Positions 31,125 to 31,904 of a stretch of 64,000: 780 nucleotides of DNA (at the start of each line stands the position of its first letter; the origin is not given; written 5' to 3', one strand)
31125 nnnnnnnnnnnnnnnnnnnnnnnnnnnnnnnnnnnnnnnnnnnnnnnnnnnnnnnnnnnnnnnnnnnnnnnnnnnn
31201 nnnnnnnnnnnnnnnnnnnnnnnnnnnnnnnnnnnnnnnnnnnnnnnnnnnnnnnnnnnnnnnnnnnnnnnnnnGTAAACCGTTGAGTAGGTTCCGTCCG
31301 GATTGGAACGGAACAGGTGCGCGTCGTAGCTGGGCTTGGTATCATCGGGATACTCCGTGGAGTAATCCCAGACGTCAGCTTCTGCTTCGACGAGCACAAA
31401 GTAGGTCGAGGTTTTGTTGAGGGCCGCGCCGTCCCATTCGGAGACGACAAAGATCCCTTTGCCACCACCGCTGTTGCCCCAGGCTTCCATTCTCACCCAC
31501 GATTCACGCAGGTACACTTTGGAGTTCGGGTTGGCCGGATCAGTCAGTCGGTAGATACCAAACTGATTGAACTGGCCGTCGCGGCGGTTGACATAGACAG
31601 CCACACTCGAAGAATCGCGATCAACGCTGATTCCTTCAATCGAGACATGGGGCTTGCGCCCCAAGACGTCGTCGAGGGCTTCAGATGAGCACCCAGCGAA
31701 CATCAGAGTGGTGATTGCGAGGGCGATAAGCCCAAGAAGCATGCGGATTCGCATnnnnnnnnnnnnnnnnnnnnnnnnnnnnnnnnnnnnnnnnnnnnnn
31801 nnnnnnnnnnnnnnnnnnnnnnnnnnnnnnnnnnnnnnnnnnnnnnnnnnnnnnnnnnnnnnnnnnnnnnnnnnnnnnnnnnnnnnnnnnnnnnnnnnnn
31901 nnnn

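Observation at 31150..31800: GC-rich lipoprotein gene inserted antisense into the str operon between rpsG and fusA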

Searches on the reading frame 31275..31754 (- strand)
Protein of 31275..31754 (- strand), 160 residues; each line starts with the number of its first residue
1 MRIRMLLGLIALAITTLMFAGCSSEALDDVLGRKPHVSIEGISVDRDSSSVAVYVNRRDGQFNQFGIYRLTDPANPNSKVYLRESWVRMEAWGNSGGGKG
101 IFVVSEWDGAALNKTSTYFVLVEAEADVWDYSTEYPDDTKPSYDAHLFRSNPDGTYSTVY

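Call 6: search_protein_families(library=pfam, proteins=[window:31275-31754:-], max_evalue=10)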
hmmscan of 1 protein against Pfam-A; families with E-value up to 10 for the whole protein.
seq(160 aa): 1 family
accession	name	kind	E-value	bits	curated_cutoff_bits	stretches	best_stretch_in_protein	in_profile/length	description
PF13517.12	FG-GAP_3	-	0.025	15.6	26.9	1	47-78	14-45/61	FG-GAP-like repeat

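Call 7: search_protein_families(library=ncbifam, proteins=[window:31275-31754:-], max_evalue=10)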
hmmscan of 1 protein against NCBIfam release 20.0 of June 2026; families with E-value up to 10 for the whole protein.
seq(160 aa): 1 family
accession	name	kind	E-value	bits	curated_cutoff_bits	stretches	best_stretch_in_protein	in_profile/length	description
NF050822.3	collag_bnd_Cnm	exception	0.023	13.8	700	1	41-86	249-294/325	collagen-binding adhesin Cnm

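Call 8: find_homologous_proteins(query=window:31275-31754:-, max_evalue=0.01)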
Query seq(160 aa) (160 aa): 2 proteins with E <= 0.01 among 39 candidates.
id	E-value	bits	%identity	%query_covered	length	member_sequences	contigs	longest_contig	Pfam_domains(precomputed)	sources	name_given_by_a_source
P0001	3.9e-103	360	100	100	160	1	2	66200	-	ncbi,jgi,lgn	jgi:hypothetical protein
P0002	5.2e-87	308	84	100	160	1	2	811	-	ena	-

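Call 9: find_encoding_contigs(protein=P0001, flank=10000, max_places=10)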
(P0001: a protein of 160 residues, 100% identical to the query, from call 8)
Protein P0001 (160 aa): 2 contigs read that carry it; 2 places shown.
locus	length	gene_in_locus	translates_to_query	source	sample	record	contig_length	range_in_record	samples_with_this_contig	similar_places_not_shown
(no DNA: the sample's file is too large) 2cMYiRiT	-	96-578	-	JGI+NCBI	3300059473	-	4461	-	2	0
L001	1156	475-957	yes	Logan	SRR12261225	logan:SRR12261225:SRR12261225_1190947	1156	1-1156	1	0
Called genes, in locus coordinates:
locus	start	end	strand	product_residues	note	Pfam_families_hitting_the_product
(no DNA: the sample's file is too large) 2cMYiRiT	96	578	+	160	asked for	-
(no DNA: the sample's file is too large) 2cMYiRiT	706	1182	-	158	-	PF00177:Ribosomal_S7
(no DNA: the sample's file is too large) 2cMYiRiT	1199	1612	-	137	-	PF00164:Ribosom_S12_S23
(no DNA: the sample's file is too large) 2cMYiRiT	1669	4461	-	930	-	?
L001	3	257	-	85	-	?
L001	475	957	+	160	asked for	-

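Call 10: find_encoding_contigs(protein=P0002, flank=10000, max_places=10)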
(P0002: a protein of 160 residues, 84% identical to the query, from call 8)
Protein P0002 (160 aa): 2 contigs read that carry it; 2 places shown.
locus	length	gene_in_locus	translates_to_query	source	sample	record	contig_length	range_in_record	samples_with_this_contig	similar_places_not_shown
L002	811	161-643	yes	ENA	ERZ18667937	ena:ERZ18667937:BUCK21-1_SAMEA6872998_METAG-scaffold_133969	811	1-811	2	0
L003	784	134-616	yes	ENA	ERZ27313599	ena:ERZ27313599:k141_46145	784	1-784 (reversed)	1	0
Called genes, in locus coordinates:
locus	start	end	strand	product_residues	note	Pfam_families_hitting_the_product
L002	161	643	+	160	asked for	-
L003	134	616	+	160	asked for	-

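Call 22: find_homologous_proteins(query=A3, max_evalue=0.01)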
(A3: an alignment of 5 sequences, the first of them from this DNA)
Query A3 (5 sequences) (160 aa, profile of the alignment): 5 proteins with E <= 0.01 among 7514 candidates.
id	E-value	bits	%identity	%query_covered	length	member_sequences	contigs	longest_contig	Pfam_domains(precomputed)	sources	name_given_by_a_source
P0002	1.4e-71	257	84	100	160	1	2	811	-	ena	-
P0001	6.4e-70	252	100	100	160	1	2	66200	-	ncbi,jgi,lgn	jgi:hypothetical protein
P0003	9.8e-65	235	32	94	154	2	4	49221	-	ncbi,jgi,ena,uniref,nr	ncbi:hypothetical protein COT78_01875 [Candidatus Berkelbacteria bacterium CG10_big_fil_rev_8_21_14_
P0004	4.4e-57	210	25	91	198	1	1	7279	-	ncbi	-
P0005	2.2e-46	176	26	88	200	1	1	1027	-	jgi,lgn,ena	-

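Call 26: find_encoding_contigs(protein=P0005, flank=5000)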
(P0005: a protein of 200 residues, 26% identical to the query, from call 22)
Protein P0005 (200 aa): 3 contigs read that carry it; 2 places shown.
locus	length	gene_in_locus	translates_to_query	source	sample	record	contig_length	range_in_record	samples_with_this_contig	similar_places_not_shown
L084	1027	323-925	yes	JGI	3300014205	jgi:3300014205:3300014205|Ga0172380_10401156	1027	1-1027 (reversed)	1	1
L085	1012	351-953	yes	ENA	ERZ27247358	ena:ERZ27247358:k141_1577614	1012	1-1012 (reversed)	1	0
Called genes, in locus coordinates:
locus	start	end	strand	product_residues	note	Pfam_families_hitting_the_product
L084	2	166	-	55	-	?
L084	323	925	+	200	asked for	-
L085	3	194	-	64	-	?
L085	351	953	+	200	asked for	-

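Call 27: find_encoding_contigs(protein=P0003, flank=6000)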
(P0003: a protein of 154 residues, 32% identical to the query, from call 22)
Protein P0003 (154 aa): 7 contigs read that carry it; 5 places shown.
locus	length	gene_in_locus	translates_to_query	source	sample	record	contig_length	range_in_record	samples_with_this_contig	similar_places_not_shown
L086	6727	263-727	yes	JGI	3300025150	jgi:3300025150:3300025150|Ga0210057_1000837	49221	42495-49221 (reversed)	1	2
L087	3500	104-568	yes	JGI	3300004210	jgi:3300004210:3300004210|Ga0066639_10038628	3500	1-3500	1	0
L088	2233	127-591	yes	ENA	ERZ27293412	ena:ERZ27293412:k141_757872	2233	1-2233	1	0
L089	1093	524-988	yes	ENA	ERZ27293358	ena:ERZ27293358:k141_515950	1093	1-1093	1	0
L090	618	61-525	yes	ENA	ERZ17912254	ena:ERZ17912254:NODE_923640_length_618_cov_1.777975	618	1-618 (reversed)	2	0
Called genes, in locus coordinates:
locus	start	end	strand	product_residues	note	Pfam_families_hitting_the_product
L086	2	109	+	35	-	?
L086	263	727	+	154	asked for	-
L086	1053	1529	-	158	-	PF00177:Ribosomal_S7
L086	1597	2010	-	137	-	PF00164:Ribosom_S12_S23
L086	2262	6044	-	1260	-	PF04997:RNA_pol_Rpb1_1, PF00623:RNA_pol_Rpb1_2, PF04983:RNA_pol_Rpb1_3, PF05000:RNA_pol_Rpb1_4, PF04998:RNA_pol_Rpb1_5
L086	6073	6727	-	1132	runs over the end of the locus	PF04563:RNA_pol_Rpb2_1, PF04561:RNA_pol_Rpb2_2, PF04565:RNA_pol_Rpb2_3, PF10385:RNA_pol_Rpb2_45, PF00562:RNA_pol_Rpb2_6, PF04560:RNA_pol_Rpb2_7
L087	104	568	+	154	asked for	-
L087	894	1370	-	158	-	PF00177:Ribosomal_S7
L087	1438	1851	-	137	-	PF00164:Ribosom_S12_S23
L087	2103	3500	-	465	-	?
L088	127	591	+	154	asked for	-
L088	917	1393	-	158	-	PF00177:Ribosomal_S7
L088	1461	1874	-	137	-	PF00164:Ribosom_S12_S23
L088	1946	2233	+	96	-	?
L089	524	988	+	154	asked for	-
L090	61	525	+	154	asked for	-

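Call 33: predict_structure(alignment_id=A4)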
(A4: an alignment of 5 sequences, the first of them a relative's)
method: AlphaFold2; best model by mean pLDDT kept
length: 160 residues; sequences in the alignment: 5
mean_pLDDT: 81.1   pTM: 0.70
mean pLDDT of the five models: 81.1, 80.9, 80.2, 80.0, 77.1
residues with pLDDT >= 90: 68; 70-90: 54; 50-70: 28; < 50: 10
segments of 3 or more residues with pLDDT < 50: 20-24, 26-30
pLDDT, mean of each block of 10 residues (from residue 1): 65 58 45 78 92 89 91 88 79 74 88 92 91 82 95 91
secondary structure, 60 per line:
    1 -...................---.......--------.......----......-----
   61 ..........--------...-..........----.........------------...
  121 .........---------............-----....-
elements in order: H2-20 H24-30 E39-45 E50-55 E61-70 E79-81 E83-92 E97-105 E118-129 E139-150 E156-159

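Call 35: search_protein_representatives(alignment_id=A4)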
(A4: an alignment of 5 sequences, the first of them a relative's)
Query: 5 sequences, 155 profile positions. Proteins with E-value up to 0.001 (for the whole library): 14; up to 1e-10: 11; up to 1e-30: 4. The best 14 are listed.
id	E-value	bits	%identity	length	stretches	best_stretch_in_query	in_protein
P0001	1.7e-70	252.1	-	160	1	1-155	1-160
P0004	1.9e-63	229.2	-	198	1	1-154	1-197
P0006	4.9e-36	140.2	-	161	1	2-155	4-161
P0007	1.1e-33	132.5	-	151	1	5-149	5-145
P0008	1.6e-27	112.5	-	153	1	4-152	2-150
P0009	2.3e-26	108.8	-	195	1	4-129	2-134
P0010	2.1e-22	95.9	-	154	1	2-146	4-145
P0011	5.0e-19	84.9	-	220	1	11-129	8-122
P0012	3.1e-17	79.1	-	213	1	4-128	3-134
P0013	1.8e-15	73.3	-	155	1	5-149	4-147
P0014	4.6e-13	65.6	-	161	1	5-136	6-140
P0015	5.6e-06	42.5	-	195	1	3-152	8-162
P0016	7.9e-04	35.6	-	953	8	44-62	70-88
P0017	8.8e-04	35.4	-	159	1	2-120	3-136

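Call 37: fold_search(model_id=the predicted structure, library=pdb)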
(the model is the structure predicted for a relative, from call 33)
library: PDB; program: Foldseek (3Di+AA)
matches with E <= 10: 1269; with E <= 0.001: 0
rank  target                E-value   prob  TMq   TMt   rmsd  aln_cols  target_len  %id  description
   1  3pmq                  1.2e-02  0.95  0.33  0.12   7.6       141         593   14  Crystal structure of the outer membrane decaheme cytochrome MtrF (released 2011-05-25)
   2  4ph8_A                1.6e-02  0.95  0.33  0.35  10.5       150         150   13  Crystal structure of AggA, the major subunit of aggregative adherence fimbriae type I (AAF/I) from the Escherichia col (released 2014-10-01)
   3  4f8o_A                2.3e-02  0.60  0.25  0.28  10.6       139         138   12  X-ray structure of PsaA from Yersinia pestis, in complex with lactose and AEBSF (released 2013-05-22)
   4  4f8p_B                2.5e-02  0.51  0.24  0.26  14.9       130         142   12  X-ray structure of PsaA from Yersinia pestis, in complex with galactose (released 2013-05-22)
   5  4f8l                  2.8e-02  0.57  0.25  0.28  11.8       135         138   13  X-ray structure of PsaA from Yersinia pestis, in complex with galactose and AEBSF (released 2013-05-22)
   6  4f8p_A                4.5e-02  0.57  0.27  0.29  10.5       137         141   12  X-ray structure of PsaA from Yersinia pestis, in complex with galactose (released 2013-05-22)
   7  9js4_A                4.5e-02  0.41  0.23  0.31  11.4       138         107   12  Cryo-EM structure of neutralizing antibody 8G3 in complex with BA.1 RBD (released 2025-01-22)
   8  8xlb_MODEL_1_A        4.7e-02  0.66  0.27  0.34  14.4       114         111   10  Clamda3 domain of human immunoglobulin (released 2025-02-05)
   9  5ln4_A                6.6e-02  0.33  0.23  0.27  12.1       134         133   13  Crystal structure of self-complemented PsaA, the major subunit of pH 6 antigen from Yersinia pests, in complex with ch (released 2016-08-24)
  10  8u31_A                6.9e-02  0.72  0.28  0.39   9.2       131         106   11  Crystal structure of PD-1 in complex with a Fab (released 2024-06-19)
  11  3gew_C                7.3e-02  0.38  0.26  0.21  13.2       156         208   10  FaeE-FaeG chaperone-major pilin complex of F4 ad fimbriae (released 2009-10-20)
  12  7lli_E                7.7e-02  0.25  0.22  0.17   8.8       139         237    7  Stimulatory immune receptor protein complex (released 2021-11-17)
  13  5m02_A                8.2e-02  0.47  0.25  0.17  10.0       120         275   14  Crystal structure of murine P14 TCR / H-2Db with PF, modified gp33 peptide from LCMV (released 2017-12-20)
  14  5mvg_A                9.1e-02  0.35  0.25  0.23   9.2       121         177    8  Crystal structure of non-amyloidogenic light chain dimer M7 (released 2017-12-13)
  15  4llm_B                9.6e-02  0.66  0.30  0.41   9.5       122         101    8  Structure of redesigned IgG1 first constant and lambda domains (CH1:Clambda constant redesign 1, CRD1) at 1.75A (released 2014-01-29)
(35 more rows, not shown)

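Call 40: find_homologous_proteins(query=A5, max_evalue=0.001)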
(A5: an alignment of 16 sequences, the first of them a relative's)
Query A5 (16 sequences) (160 aa, profile of the alignment): 5 proteins with E <= 0.001 among 4243 candidates.
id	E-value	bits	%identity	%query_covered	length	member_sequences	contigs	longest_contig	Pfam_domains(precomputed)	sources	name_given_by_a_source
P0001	1.4e-49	186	100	100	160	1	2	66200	-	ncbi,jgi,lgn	jgi:hypothetical protein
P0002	2.3e-49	185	84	100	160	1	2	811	-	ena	-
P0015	1.8e-33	134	26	73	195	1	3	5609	-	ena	-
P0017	1.1e-25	109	21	78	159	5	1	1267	-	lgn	-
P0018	4.3e-15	74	23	69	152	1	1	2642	-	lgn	-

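Call 42: find_encoding_contigs(protein=P0015, flank=6000, max_places=3)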
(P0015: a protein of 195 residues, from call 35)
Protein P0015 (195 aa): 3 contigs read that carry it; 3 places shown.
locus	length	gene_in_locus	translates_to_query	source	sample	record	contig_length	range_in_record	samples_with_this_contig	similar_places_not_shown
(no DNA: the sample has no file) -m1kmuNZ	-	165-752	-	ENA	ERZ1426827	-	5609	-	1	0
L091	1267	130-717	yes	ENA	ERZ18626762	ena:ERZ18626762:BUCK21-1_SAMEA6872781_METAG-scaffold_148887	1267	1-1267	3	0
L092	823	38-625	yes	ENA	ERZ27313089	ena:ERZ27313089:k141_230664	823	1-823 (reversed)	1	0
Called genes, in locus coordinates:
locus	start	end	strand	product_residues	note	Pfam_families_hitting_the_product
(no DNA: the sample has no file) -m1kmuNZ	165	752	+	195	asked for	-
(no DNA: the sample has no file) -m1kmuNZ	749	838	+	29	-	-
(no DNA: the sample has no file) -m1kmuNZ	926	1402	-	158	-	PF00177:Ribosomal_S7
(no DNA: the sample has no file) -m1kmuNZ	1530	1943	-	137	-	PF00164:Ribosom_S12_S23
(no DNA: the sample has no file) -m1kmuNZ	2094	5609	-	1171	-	?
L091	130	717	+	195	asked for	-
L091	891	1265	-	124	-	?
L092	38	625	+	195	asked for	-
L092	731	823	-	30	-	?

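Call 43: find_encoding_contigs(protein=P0008, flank=6000, max_places=3)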
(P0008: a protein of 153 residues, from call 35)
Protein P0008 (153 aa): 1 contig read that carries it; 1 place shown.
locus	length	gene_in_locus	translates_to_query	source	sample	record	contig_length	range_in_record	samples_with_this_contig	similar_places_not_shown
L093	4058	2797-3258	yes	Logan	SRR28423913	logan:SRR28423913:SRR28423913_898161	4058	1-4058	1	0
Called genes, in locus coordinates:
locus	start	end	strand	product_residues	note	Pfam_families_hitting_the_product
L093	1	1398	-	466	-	?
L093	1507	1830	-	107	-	-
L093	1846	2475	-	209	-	-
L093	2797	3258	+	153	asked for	-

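Call 44: find_encoding_contigs(protein=P0007, flank=6000, max_places=3)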
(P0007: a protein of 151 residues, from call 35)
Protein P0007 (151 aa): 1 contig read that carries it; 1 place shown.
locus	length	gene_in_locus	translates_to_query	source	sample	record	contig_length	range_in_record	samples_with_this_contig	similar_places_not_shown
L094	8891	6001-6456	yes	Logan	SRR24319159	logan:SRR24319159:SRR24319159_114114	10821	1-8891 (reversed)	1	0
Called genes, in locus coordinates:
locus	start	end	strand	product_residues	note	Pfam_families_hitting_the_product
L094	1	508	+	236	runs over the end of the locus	PF14462:Prok-E2_E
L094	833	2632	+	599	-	PF00899:ThiF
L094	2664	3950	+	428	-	PF05621:TniB (faint), PF13191:AAA_16 (weak), PF00004:AAA, PF07728:AAA_5 (weak), PF13401:AAA_22 (weak), PF17871:AAA_lid_9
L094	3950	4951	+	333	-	PF00158:Sigma54_activat (weak), PF07724:AAA_2, PF07728:AAA_5, PF10431:ClpB_D2-small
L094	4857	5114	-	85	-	-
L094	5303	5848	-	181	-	PF01327:Pep_deformylase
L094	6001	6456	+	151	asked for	-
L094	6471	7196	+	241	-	PF22784:PTP-SAK, PF22785:Tc-R-P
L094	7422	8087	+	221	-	-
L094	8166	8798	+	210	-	PF00149:Metallophos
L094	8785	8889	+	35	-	?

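Call 47: find_encoding_contigs(protein=P0010, flank=5000, max_places=2)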
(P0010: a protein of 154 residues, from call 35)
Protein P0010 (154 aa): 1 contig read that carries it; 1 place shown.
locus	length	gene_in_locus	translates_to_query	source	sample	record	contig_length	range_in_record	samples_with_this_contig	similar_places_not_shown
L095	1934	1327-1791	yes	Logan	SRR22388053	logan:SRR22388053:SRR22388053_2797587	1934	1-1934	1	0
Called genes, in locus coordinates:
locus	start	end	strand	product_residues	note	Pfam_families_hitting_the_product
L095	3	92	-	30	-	?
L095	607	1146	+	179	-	-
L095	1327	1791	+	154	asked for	-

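Call 48: find_encoding_contigs(protein=P0009, flank=5000, max_places=2)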
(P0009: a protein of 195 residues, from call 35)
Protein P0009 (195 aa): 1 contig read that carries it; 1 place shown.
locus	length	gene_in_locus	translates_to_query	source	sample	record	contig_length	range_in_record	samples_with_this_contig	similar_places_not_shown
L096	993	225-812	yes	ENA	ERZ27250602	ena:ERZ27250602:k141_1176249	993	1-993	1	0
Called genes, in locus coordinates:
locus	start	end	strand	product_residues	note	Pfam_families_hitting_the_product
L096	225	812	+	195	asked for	-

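Call 49: find_encoding_contigs(protein=P0013, flank=5000, max_places=2)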
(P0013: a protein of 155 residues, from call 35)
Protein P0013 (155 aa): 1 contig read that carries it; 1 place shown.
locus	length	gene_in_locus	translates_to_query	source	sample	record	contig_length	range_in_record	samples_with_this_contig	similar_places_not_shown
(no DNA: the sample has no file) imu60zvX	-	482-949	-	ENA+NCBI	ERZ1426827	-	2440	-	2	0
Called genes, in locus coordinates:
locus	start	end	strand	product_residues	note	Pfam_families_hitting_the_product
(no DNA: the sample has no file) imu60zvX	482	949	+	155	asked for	-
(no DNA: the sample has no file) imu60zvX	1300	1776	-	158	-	PF00177:Ribosomal_S7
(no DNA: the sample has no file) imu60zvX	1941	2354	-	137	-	PF00164:Ribosom_S12_S23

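Call 50: find_encoding_contigs(protein=P0014, flank=5000, max_places=2)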
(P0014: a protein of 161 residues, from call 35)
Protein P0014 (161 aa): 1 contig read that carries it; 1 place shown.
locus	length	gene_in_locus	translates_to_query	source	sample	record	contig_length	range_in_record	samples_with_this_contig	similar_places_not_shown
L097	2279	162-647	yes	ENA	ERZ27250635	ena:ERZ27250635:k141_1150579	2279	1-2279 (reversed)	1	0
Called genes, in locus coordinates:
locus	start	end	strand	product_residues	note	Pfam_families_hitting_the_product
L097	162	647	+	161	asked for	-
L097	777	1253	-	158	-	PF00177:Ribosomal_S7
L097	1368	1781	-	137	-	PF00164:Ribosom_S12_S23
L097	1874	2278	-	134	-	?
